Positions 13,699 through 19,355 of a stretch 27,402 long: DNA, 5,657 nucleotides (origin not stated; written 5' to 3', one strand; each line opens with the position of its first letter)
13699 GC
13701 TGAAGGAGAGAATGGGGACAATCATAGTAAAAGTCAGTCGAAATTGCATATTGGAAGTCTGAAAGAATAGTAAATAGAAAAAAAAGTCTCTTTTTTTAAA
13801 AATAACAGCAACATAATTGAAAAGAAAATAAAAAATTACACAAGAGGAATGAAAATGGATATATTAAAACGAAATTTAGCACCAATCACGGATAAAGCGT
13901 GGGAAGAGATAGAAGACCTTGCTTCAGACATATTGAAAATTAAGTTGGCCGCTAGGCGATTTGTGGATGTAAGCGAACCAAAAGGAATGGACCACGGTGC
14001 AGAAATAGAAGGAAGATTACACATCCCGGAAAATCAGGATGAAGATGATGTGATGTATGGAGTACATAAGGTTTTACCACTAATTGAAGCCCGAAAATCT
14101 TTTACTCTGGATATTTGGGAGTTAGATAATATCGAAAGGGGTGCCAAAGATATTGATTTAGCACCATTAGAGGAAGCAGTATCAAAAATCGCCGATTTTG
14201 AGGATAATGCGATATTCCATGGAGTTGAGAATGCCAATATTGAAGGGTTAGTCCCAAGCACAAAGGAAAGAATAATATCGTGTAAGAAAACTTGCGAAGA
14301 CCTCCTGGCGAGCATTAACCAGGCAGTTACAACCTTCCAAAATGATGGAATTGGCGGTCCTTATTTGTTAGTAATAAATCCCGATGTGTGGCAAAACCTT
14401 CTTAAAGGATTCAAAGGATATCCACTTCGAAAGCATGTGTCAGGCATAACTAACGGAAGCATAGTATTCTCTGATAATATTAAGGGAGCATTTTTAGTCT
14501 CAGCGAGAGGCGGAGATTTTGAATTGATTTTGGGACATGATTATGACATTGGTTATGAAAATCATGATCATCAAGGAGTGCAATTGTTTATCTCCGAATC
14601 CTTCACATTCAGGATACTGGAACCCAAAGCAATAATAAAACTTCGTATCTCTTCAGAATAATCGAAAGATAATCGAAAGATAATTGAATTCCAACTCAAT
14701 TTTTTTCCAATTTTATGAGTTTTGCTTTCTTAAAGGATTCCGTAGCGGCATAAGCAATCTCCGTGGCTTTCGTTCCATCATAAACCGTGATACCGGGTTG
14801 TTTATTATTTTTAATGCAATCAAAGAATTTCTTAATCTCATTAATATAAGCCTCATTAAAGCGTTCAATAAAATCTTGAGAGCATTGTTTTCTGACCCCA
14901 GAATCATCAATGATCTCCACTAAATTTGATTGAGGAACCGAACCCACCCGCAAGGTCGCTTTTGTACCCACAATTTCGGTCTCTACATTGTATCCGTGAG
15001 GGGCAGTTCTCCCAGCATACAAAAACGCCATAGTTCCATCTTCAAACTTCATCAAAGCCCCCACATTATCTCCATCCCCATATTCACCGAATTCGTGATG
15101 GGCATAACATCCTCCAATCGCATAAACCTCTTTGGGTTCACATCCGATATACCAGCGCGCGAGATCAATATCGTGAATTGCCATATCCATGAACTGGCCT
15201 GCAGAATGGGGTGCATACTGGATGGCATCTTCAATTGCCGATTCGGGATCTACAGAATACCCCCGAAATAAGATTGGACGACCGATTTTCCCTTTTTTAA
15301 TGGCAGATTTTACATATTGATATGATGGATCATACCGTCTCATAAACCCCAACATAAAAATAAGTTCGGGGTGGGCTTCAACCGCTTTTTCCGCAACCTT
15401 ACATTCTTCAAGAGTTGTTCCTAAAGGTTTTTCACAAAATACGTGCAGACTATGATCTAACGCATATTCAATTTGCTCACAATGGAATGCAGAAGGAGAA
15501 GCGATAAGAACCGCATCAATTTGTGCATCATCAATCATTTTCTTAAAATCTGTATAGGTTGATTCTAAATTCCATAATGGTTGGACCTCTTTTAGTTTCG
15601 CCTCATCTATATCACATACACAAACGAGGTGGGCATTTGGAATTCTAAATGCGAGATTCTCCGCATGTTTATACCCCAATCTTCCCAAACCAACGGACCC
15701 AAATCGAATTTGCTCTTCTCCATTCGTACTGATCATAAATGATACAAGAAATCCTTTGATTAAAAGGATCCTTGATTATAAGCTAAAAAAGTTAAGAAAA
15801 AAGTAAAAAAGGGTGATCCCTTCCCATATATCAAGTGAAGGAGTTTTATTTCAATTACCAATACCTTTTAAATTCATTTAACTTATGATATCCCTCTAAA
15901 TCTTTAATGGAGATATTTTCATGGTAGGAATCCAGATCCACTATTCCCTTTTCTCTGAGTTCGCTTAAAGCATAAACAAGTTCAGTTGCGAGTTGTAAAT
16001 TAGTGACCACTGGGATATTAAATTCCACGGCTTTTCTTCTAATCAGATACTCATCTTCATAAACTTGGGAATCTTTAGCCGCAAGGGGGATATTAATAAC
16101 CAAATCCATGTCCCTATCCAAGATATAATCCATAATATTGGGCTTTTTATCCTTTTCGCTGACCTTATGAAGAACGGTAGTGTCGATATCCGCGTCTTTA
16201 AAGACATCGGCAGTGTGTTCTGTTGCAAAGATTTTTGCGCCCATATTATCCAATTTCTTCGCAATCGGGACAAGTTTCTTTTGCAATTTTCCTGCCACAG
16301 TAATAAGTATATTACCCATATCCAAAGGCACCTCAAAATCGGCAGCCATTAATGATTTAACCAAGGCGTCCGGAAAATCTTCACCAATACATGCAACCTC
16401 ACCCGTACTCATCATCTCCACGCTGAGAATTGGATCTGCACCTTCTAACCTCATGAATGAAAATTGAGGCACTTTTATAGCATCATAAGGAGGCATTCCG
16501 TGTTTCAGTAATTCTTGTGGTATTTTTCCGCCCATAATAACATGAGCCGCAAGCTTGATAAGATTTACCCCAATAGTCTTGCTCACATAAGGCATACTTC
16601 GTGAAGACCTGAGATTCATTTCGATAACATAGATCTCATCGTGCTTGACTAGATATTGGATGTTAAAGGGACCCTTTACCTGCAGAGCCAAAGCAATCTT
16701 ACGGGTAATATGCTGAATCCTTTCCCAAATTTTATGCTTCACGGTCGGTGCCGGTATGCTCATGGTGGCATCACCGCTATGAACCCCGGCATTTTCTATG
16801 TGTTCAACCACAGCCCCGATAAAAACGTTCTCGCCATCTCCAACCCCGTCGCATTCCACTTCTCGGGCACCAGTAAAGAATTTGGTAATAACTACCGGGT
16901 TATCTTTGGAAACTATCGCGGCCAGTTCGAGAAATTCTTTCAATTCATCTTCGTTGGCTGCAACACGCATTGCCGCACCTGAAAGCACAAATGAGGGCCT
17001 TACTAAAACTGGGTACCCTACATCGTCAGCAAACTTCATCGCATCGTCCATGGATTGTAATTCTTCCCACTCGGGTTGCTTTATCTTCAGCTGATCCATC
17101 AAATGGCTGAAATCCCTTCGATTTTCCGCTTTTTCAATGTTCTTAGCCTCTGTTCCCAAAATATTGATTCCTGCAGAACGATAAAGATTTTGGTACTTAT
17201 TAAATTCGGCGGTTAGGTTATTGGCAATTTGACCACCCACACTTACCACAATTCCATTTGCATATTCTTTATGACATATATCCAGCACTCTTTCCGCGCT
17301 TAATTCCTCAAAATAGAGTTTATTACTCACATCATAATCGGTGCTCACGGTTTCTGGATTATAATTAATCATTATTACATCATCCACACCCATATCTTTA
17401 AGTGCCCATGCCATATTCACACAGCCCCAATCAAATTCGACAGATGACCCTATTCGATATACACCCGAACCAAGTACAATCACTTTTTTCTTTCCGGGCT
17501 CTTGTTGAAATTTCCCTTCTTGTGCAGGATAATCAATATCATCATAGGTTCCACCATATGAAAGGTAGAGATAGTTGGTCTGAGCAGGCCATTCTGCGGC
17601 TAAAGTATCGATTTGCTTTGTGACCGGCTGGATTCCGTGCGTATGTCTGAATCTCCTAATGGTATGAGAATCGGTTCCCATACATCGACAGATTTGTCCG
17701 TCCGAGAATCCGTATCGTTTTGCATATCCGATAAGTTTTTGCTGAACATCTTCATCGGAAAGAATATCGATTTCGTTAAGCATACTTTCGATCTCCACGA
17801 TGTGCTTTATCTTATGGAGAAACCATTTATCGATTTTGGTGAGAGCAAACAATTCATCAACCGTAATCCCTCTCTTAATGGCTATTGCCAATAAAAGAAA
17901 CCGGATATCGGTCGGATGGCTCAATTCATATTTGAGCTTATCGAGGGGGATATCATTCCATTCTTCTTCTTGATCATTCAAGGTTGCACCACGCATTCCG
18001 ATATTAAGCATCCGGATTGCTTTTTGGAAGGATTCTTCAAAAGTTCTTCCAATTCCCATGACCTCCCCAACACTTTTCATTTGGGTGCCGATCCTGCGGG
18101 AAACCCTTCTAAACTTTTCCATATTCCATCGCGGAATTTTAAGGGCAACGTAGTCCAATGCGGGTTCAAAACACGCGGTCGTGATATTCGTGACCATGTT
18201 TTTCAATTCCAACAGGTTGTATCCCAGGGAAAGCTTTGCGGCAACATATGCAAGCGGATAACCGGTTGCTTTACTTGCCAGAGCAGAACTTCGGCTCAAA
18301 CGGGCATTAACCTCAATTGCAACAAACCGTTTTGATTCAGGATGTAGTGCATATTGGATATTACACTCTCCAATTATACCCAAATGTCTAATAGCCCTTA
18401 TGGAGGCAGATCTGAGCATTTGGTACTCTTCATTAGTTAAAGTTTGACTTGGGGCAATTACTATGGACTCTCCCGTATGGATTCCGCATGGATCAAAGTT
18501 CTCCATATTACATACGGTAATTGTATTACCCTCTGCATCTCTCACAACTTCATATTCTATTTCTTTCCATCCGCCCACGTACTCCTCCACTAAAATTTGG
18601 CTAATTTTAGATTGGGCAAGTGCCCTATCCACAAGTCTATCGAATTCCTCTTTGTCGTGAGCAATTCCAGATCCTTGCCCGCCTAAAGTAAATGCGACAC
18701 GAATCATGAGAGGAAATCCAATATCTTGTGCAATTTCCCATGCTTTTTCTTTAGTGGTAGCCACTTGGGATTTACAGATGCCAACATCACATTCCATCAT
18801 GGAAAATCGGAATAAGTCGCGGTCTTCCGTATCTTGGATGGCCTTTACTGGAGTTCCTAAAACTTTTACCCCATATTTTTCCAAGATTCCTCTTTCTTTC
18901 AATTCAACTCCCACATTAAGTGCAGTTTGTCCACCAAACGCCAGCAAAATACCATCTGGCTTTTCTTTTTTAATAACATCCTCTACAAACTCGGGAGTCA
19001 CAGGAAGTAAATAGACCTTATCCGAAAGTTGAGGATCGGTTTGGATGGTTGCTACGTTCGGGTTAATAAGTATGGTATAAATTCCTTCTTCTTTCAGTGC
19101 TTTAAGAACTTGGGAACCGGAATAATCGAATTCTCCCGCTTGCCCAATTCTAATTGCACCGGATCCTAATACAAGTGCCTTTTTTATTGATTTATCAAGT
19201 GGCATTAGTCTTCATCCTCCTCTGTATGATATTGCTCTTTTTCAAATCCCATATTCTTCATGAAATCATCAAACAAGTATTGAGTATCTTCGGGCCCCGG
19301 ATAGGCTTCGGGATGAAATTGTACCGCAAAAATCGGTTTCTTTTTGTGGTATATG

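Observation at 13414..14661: Encapsulin nanocompartment operon with an EncFtn-type ferritin-like cargo carrying a C-terminal GSLK targeting peptide.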

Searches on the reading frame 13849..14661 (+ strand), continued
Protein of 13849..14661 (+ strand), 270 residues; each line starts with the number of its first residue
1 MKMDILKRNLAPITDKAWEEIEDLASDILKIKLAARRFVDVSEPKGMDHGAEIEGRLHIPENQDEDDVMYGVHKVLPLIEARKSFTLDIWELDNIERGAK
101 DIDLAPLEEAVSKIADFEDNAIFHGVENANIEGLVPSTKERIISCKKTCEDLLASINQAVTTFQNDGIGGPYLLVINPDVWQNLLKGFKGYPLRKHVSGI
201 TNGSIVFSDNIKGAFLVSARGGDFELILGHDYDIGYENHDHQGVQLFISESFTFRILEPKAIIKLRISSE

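Call 56: fold_search(model_id=the predicted structure, library=pdb)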
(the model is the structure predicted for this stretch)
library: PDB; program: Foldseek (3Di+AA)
matches with E <= 10: 695; with E <= 0.001: 331
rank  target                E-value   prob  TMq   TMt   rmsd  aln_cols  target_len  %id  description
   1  7kq5                  3.0e-35  1.00  0.93  0.95   1.7       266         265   48  Cryo-EM structure of a thermostable encapsulin from T. maritima (released 2021-04-28)
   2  3dkt_A                2.0e-34  1.00  0.94  0.95   1.4       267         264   48  Crystal structure of Thermotoga maritima encapsulin (released 2008-09-02)
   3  7lis                  4.7e-34  1.00  0.91  0.94   1.7       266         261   47  Thermotoga maritima Encapsulin Nanocompartment Pore Mutant S5D (released 2022-02-09)
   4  7lit                  1.6e-33  1.00  0.90  0.93   1.9       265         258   47  Thermotoga maritima Encapsulin Nanocompartment Pore Mutant S7G (released 2022-02-09)
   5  6wkv_0                4.7e-33  1.00  0.91  0.94   1.6       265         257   47  Cryo-EM structure of engineered variant of the Encapsulin from Thermotoga maritima (TmE) (released 2021-04-21)
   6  8u50                  3.5e-32  1.00  0.92  0.92   2.3       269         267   38  Klebsiella pneumoniae DyP peroxidase-loaded encapsulin shell (released 2024-04-24)
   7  7lij                  6.0e-32  1.00  0.88  0.89   2.5       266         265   48  Thermotoga maritima Encapsulin Nanocompartment Pore Mutant S1K (released 2022-02-09)
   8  7lil                  6.4e-32  1.00  0.88  0.89   2.5       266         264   47  Thermotoga maritima Encapsulin Nanocompartment Pore Mutant SE3 (released 2022-02-09)
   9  7lik                  2.6e-31  1.00  0.88  0.89   2.5       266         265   48  Thermotoga maritima Encapsulin Nanocompartment Pore Mutant S1R (released 2022-02-09)
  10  7lim                  4.4e-31  1.00  0.86  0.89   2.6       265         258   47  Thermotoga maritima Encapsulin Nanocompartment Pore Mutant S6E (released 2022-02-09)
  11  7odw                  5.3e-31  1.00  0.92  0.93   2.0       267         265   40  Model of Haliangium ochraceum encapsulin from icosahedral single particle reconstruction (released 2022-03-09)
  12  9e5e_A                7.7e-31  1.00  0.92  0.92   2.3       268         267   37  Escherichia coli DyP peroxidase-loaded encapsulin shell (released 2025-03-19)
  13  7oe2_A                1.1e-30  1.00  0.92  0.92   2.1       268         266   40  Model of closed pentamer of the Haliangium ochraceum encapsulin from symmetry expansion of icosahedral single particle (released 2022-02-09)
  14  9bkx_D                4.4e-30  1.00  0.92  0.92   2.3       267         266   36  Mycobacterium tuberculosis encapsulin in complex with DyP (released 2024-12-11)
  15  9bkx_C                7.7e-30  1.00  0.91  0.91   2.3       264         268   37  Mycobacterium tuberculosis encapsulin in complex with DyP (released 2024-12-11)
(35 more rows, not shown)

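Call 58: search_protein_families(library=pfam, proteins=[L086:1174-4389:+, L085:3-740:+, L085:788-1297:+], max_evalue=1)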
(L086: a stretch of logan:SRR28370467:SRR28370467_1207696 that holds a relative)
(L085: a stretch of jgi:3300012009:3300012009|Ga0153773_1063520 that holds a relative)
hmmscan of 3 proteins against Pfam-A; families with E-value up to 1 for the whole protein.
L086:1174-4389:+ (1072 aa): 2 families
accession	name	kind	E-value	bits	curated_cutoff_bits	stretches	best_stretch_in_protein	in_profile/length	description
PF13229.12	Beta_helix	-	7.3e-86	286.1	25.9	8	147-292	1-149/158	Right handed beta helix region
PF05048.19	NosD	-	2.3e-69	233.5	23.6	6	258-421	36-210/212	Periplasmic copper-binding protein (NosD)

L085:3-740:+ (245 aa): 1 family
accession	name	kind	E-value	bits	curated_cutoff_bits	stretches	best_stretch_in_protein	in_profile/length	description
PF01969.22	Ni_insertion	-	4.5e-42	145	22.1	1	47-231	66-233/375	Nickel insertion protein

L085:788-1297:+ (169 aa): 1 family
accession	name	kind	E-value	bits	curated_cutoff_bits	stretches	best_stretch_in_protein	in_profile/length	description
PF01969.22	Ni_insertion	-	1.3e-34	120.4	22.1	1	20-155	244-373/375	Nickel insertion protein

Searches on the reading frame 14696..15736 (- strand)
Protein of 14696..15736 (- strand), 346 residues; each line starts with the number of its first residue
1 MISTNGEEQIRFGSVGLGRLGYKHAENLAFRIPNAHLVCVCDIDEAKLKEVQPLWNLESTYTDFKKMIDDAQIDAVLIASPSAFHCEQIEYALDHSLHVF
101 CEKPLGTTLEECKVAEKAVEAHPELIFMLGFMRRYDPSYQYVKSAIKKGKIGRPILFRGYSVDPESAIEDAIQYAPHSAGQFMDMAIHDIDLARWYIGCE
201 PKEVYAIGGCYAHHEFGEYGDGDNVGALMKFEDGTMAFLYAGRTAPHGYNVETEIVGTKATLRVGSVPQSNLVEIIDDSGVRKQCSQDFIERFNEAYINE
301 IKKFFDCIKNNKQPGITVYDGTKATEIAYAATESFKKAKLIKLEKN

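Call 10: search_protein_families(library=pfam, proteins=[window:14696-15736:-], max_evalue=0.001)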
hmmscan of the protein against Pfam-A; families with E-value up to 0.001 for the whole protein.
window:14696-15736:- (346 aa): 3 families
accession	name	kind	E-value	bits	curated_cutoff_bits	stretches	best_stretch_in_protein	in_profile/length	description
PF22725.1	GFO_IDH_MocA_C3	-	9.2e-26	90.7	27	1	139-263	1-124/124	GFO/IDH/MocA C-terminal domain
PF01408.29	GFO_IDH_MocA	-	1.3e-24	87.6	24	1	10-125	1-115/120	Oxidoreductase family, NAD-binding Rossmann fold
PF02894.22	GFO_IDH_MocA_C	-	2.2e-21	77.1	22.9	1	143-342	1-217/218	Oxidoreductase family, C-terminal alpha/beta domain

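Call 59: search_protein_families(library=ncbifam, proteins=[window:14696-15736:-], max_evalue=0.00001)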
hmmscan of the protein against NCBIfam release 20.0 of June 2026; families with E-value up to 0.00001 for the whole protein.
window:14696-15736:- (346 aa): 9 families
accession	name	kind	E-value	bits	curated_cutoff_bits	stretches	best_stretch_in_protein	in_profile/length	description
TIGR04380.1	myo_inos_iolG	equivalog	1.4e-108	362.7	355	1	10-341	2-329/330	inositol 2-dehydrogenase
NF052679.1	InsChiInosDhIolG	equivalog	4.3e-42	144.4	540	1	10-333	3-317/343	bifunctional inositol 2-dehydrogenase/D-chiro-inositol 1-dehydrogenase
NF040723.1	UDP-GlcNAcDh_Arch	equivalog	1.6e-39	136.3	450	1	10-336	1-302/302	UDP-N-acetylglucosamine 3-dehydrogenase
NF052479.1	LevoglcsnDh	equivalog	3e-26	92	650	1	39-234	40-238/386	levoglucosan dehydrogenase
NF041392.1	XylDh_Gfo6_Halo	equivalog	2.1e-21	76.1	350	1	5-321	12-328/350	D-xylose 1-dehydrogenase Gfo6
NF058563.1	BT_2159_fam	equivalog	1.7e-20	73.4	650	1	10-331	1-315/350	disaccharide 3-dehydrogenase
NF058561.1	BT_2158_fam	equivalog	4.9e-14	51.8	750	1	10-152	36-175/487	glycoside 3-dehydrogenase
NF008607.0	PRK11579.1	subfamily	2.3e-12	46.6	330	1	8-193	3-185/346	oxidoreductase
NF007574.0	PRK10206.1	equivalog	4.2e-08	32.6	352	1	45-191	38-181/345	oxidoreductase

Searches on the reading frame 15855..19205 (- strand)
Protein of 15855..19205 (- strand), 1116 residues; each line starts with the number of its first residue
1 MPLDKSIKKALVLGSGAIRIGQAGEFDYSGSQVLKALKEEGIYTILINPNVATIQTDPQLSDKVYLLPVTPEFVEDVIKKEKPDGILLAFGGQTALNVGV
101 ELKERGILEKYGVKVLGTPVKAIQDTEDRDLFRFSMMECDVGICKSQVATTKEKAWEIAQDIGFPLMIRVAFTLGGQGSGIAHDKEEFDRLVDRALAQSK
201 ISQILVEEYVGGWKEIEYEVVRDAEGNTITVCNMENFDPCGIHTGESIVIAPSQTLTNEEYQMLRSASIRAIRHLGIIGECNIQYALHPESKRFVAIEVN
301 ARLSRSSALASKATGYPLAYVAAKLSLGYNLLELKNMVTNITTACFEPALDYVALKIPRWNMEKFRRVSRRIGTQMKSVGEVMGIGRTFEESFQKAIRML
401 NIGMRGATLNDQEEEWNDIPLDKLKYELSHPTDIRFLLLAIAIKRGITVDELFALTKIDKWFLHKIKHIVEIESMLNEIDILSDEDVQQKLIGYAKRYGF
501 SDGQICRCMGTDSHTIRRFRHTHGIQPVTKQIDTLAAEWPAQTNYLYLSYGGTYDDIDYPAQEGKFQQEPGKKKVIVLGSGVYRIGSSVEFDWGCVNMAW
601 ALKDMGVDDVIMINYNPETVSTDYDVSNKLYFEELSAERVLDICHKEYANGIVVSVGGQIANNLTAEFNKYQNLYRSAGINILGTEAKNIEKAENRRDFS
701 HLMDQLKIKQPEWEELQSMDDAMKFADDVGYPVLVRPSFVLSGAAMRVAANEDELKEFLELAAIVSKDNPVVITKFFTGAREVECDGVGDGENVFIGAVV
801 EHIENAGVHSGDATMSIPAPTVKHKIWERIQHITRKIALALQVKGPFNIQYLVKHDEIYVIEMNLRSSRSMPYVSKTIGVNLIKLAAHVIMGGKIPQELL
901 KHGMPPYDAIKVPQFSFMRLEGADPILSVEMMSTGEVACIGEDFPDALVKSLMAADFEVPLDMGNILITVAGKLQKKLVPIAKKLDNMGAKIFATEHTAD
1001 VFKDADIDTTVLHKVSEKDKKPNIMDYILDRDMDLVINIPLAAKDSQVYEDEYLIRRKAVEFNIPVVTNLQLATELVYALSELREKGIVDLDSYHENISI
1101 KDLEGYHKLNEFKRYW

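Call 11: search_protein_families(library=pfam, proteins=[window:15855-19205:-], max_evalue=0.001)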
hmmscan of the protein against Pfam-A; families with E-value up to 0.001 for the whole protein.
window:15855-19205:- (1116 aa): 9 families
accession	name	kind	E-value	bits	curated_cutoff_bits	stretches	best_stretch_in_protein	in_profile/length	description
PF02786.22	CPSase_L_D2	-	3.7e-112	373.4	19.8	2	128-333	1-210/211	Carbamoyl-phosphate synthase L chain, ATP binding domain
PF25596.1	CPSase_L_D1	-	4.1e-88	291.6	27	2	7-124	2-117/118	Carbamoyl phosphate synthase preATP-grasp domain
PF02787.25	CPSase_L_D3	-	2.4e-23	82.4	26.6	1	427-508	2-79/80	Carbamoyl-phosphate synthetase large chain, oligomerisation domain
PF02222.28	ATP-grasp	-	6.5e-19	68.7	27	2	702-867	2-163/179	ATP-grasp domain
PF07478.18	Dala_Dala_lig_C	-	5.7e-18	65.6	24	2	708-864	7-173/204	D-ala D-ala ligase C-terminus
PF02142.27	MGS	-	9.9e-18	64.5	24.1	1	978-1068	2-94/94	MGS-like domain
PF15632.11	ATPgrasp_Ter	-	5.6e-11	42.8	29.1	1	830-893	49-111/131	ATP-grasp in the biosynthetic pathway with Ter operon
PF01071.24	GARS_A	-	9.5e-09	35.8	27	1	701-866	8-188/194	Phosphoribosylglycinamide synthetase, ATP-grasp (A) domain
PF02655.19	ATP-grasp_3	-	9e-05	23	23.2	0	705-866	13-156/160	ATP-grasp domain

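Call 17: find_related_loci(query=window:15855-19202:-, collection=genome_contigs, flank=1000)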
Query window:15855-19202:- (1115 aa) in genome_contigs; peptide patterns used: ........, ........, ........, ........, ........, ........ (x = any residue, [..] = any of these).
599 stretches matched a pattern (row limit reached: there are more); 598 encode a relative of the query (tblastn E <= 1e-3); the best 80 are kept; 80 distinct loci.
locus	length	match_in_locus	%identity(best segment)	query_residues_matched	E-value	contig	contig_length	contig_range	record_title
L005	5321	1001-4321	64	1-1102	0e+0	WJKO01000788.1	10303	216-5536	MAG: Promethearchaeota archaeon isolate Bin_342 k141_4481394, whole genome shotgun sequence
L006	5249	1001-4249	58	2-1100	0e+0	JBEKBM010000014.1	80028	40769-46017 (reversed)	MAG: Candidatus Bathyarchaeia archaeon isolate SPRUCE 136 SPRUCE_136_14, whole genome shotgun sequence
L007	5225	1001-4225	58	6-1095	0e+0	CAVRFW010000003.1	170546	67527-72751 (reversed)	MAG: Candidatus Bathyarchaeota archaeon isolate MFD00709.bin.2.106 genome assembly, contig: contig_13690, whole genome s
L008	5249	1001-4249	57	2-1100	0e+0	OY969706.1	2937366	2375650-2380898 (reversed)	MAG: Candidatus Bathyarchaeota archaeon isolate MFD02416.bin.c.15 genome assembly, chromosome: 1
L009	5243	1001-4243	58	2-1100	0e+0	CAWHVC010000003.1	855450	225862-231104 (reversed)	MAG: Candidatus Bathyarchaeota archaeon isolate MFD02416.bin.1.252 genome assembly, contig: contig_62252, whole genome s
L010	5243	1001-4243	58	6-1098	0e+0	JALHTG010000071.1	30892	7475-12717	MAG: Candidatus Bathyarchaeota archaeon isolate PFL18 seq_2900784, whole genome shotgun sequence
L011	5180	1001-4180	57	2-1085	0e+0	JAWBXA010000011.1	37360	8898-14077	MAG: Candidatus Bathyarchaeia archaeon isolate JZ-1_201803_bins_76 JZ-1_201803_bins_76_scaffold_11, whole genome shotgun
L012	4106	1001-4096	57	1-1050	0e+0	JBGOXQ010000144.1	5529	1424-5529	MAG: Candidatus Bathyarchaeia archaeon isolate OBJ_0618_130150_63 k141_4186929_length_5529_cov_8.0000, whole genome shot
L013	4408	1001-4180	56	6-1091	0e+0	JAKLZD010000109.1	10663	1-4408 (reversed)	MAG: Candidatus Methylarchaceae archaeon HK01M k127_11611436, whole genome shotgun sequence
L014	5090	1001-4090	55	1-1080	0e+0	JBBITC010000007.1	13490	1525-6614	MAG: Candidatus Aenigmatarchaeota archaeon isolate STF170223_bin_388 NODE_1134_length_13490_cov_3.969483, whole genome s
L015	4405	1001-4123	56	7-1095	0e+0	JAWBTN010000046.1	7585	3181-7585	MAG: Candidatus Aenigmatarchaeota archaeon isolate JZ-1_201709_bins_39 JZ-1_201709_bins_39_scaffold_46, whole genome sho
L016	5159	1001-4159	54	6-1079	0e+0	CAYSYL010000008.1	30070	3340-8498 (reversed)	MAG TPA_asm: uncultured Candidatus Peribacteria bacterium isolate SRP257259_co1_27 genome assembly, contig: NODE_1659_le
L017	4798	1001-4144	55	7-1080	0e+0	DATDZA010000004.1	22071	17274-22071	MAG TPA_asm: Candidatus Nanoarchaeia archaeon isolate SMAG_U8179 k141_1604111, whole genome shotgun sequence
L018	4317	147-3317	53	8-1097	0e+0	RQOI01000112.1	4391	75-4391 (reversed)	MAG: candidate division KSB1 bacterium isolate Zgenome_0027 k87_885906, whole genome shotgun sequence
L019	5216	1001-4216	53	4-1105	0e+0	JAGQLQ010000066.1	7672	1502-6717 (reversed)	MAG: Candidatus Peregrinibacteria bacterium isolate HKST-UBA20 2015-01-06_1_(paired)_contig_289967, whole genome shotgun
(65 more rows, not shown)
